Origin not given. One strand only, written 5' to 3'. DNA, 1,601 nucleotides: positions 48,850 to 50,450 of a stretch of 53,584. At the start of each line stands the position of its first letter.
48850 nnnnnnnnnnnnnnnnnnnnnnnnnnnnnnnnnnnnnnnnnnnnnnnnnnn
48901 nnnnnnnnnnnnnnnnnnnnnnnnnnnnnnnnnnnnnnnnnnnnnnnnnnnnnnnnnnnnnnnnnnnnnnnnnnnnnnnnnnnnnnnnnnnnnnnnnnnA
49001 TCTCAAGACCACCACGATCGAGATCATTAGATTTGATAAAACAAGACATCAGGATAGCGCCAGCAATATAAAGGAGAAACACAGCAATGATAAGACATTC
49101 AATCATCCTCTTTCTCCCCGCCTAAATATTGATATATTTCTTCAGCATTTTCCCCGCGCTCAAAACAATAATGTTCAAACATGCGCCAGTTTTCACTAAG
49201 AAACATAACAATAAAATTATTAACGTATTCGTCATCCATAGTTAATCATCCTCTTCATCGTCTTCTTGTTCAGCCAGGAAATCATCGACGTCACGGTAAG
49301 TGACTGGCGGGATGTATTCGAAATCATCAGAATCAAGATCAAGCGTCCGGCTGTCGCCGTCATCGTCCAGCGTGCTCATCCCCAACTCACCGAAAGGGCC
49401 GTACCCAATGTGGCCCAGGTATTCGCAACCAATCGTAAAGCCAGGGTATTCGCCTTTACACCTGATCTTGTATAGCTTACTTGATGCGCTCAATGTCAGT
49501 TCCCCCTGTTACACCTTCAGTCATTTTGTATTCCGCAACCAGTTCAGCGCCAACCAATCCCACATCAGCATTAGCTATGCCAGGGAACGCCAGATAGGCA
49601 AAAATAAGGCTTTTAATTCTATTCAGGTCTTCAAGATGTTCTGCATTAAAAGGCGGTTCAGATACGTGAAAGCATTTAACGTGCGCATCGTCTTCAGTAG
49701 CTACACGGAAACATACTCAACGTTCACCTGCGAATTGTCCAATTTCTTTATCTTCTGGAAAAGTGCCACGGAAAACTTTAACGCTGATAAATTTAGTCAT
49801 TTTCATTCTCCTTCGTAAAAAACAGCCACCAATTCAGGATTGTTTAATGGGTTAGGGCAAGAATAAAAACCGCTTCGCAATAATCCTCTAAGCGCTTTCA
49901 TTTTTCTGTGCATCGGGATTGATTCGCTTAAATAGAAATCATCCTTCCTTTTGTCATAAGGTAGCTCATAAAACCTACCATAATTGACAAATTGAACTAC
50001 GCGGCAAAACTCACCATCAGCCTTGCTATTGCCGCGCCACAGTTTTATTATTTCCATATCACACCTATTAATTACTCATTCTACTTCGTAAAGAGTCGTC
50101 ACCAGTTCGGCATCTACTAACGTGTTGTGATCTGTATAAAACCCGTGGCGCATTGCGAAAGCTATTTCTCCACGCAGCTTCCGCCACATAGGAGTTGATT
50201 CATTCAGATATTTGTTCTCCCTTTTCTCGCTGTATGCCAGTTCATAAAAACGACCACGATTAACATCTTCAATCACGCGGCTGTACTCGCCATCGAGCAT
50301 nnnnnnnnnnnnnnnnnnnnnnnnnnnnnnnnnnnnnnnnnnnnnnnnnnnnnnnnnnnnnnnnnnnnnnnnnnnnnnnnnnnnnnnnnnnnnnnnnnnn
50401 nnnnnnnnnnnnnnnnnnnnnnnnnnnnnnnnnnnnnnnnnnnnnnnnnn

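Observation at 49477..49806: Second gene with an in-frame TGA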

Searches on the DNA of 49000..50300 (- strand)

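Call 4: search_dna_similar(query=window:49200-50100:-, collection=phages, mode=near, max_rows=40)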
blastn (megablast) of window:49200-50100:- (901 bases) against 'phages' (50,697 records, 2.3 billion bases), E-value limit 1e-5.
Records with a match: 4; places in all: 4; records where one place covers at least 80% of the query: 0.
Best place of each record, by identity: 90-95% 1; 80-90% 3.
By first word of the organism name: Escherichia 4.
By host as written in the record: Escherichia coli K-12 3; Escherichia coli 1.
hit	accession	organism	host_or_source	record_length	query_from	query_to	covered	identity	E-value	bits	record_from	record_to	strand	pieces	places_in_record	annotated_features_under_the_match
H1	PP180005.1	Escherichia phage mEp554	Escherichia coli K-12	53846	279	858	64%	90.7%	0e+0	771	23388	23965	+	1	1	hypothetical protein (x4)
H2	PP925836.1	Escherichia phage MagusPhagus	Escherichia coli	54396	282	858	64%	87.4%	0e+0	660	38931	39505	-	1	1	hypothetical protein (x4)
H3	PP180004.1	Escherichia phage mEp044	Escherichia coli K-12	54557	288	858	63%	83.9%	2e-150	538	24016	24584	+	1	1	hypothetical protein (x3)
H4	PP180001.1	Escherichia phage mEp010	Escherichia coli K-12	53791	279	843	63%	83.4%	2e-144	518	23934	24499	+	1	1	hypothetical protein (x3)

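Call 14: search_dna_similar(query=window:49200-50100:-, collection=ecoli_genomes, mode=near, max_rows=40)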
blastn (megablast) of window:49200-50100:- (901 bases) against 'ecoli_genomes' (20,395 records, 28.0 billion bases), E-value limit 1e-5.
Records with a match: 35; places in all: 35; records where one place covers at least 80% of the query: 10.
Genomes with a match: 35 of 5426; with a place that covers at least 80% of the query: 10. Places per genome that has any: lowest 1, median 1, highest 1. On chromosomes: 35 places; on plasmids: 0.
Best place of each record, by identity: 90-95% 3; 80-90% 31; 60-80% 1.
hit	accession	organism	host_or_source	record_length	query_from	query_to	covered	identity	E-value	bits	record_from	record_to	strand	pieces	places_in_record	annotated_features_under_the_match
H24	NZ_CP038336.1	Escherichia coli O157:H7 strain LSU61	Deer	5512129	1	901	100%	86.8%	0e+0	996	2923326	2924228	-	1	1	hypothetical protein (x5)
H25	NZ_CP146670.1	Escherichia coli strain MS 21-1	Homo sapiens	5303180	43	857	90%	88.3%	0e+0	974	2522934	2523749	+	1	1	hypothetical protein (x3)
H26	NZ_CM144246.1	Escherichia coli strain CB7286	Homo sapiens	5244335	43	857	90%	88.3%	0e+0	974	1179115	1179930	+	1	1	hypothetical protein (x3)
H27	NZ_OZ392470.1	Escherichia coli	Homo sapiens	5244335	43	857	90%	88.3%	0e+0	974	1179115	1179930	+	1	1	hypothetical protein (x3)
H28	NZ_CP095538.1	Escherichia coli strain GN04592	Homo sapiens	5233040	43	857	90%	88.2%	0e+0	968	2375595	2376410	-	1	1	hypothetical protein (x3)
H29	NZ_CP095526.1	Escherichia coli strain GN05505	Homo sapiens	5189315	43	857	90%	88.0%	0e+0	963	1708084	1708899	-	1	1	hypothetical protein (x3)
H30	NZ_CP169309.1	Escherichia coli strain MFDS1019527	cattle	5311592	62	901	93%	85.2%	0e+0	854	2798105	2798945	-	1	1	hypothetical protein (x3)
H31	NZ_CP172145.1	Escherichia coli strain GF66.2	chicken meat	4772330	43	849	90%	85.3%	0e+0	828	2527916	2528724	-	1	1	hypothetical protein (x3)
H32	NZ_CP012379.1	Escherichia coli strain PAR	cockatoo feces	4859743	36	843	90%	83.7%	0e+0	756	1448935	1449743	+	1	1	hypothetical protein (x3)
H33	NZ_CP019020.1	Escherichia coli strain Ecol_244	Homo sapiens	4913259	39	846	90%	83.7%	0e+0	756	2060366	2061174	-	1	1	hypothetical protein (x3)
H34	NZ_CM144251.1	Escherichia coli strain LP-26-E1-261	not applicable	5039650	282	901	69%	91.3%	0e+0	846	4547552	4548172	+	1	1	hypothetical protein (x4)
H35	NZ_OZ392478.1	Escherichia coli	not applicable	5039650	282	901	69%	91.3%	0e+0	846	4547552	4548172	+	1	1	hypothetical protein (x4)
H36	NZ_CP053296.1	Escherichia coli strain M1/5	Homo sapiens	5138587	257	901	72%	85.7%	0e+0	678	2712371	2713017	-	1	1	hypothetical protein (x3)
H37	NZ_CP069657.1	Escherichia coli O89m:H10 strain MIN12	Homo sapiens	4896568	257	869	68%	87.4%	0e+0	699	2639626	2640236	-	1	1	hypothetical protein (x4)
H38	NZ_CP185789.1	Escherichia coli strain M15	Homo sapiens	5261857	279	858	64%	91.0%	0e+0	782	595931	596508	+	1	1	hypothetical protein (x3)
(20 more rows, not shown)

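Call 22: search_rna_families(source=window, start=49000, end=50300, threshold=evalue, max_evalue=10)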
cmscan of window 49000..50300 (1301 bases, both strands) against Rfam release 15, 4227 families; matches with E-value up to 10: 6.
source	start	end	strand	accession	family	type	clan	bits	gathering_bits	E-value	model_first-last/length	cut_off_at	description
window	49189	49245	+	RF02641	Spy490483c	Gene; sRNA;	-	19.7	65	1.5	1-98/98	no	S. pyogenes small RNA Spy490483c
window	49200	49277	+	RF02706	TeloSII_ncR30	Gene; sRNA;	-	17.7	86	0.22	1-226/226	no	TeloSII non coding RNA 30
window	49891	49941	+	RF01072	TMV_UPD-PK3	Cis-reg;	-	17.1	34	0.27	1-31/31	no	Pseudoknot of upstream pseudoknot domain (UPD) of the 3'UTR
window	49612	49701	-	RF00160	snoZ159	Gene; snRNA; snoRNA; CD-box;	CL00065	16.4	39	9.7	1-86/86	no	Small nucleolar RNA Z159/U59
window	49620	49695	-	RF01506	Afu_294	Gene; snRNA; snoRNA; CD-box;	-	14.6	43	7.1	1-83/83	no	A. fumigatus snoRNA Afu_294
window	49268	49289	-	RF01305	sR51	Gene; snRNA; snoRNA; CD-box;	-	14.6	38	8.8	1-56/56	no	Small nucleolar RNA sR51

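Call 48: search_dna_similar(query=window:49685-49755:-, collection=ecoli_genomes, mode=near, max_rows=40, max_evalue=0.001)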
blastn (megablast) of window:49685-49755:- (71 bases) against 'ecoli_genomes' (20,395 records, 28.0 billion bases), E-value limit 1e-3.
Records with a match: 5; places in all: 5; records where one place covers at least 80% of the query: 5.
Genomes with a match: 5 of 5426; with a place that covers at least 80% of the query: 5. Places per genome that has any: lowest 1, median 1, highest 1. On chromosomes: 5 places; on plasmids: 0.
Best place of each record, by identity: 95-99% 3; 90-95% 1; 80-90% 1.
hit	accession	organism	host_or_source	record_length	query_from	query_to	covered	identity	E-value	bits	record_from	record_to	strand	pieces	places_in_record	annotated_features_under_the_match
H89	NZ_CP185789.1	Escherichia coli strain M15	Homo sapiens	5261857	1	71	100%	97.2%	4e-25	121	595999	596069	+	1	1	hypothetical protein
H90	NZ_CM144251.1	Escherichia coli strain LP-26-E1-261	not applicable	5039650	1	71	100%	97.2%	4e-25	121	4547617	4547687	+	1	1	hypothetical protein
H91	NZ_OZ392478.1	Escherichia coli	not applicable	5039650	1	71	100%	97.2%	4e-25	121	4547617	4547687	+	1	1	hypothetical protein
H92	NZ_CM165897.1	Escherichia coli strain N25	Homo sapiens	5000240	1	68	96%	91.2%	9e-17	94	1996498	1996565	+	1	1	hypothetical protein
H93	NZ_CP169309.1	Escherichia coli strain MFDS1019527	cattle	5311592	1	71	100%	83.1%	2e-8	66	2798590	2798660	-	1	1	hypothetical protein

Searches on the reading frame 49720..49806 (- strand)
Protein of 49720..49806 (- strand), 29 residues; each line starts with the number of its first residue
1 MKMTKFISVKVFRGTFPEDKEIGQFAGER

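Call 79: list_cluster_members(proteins=[window:49720-49806:-])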
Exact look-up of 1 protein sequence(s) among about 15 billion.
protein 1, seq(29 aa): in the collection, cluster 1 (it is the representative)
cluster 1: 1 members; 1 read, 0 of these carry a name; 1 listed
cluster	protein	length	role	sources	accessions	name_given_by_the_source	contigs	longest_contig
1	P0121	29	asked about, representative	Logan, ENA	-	-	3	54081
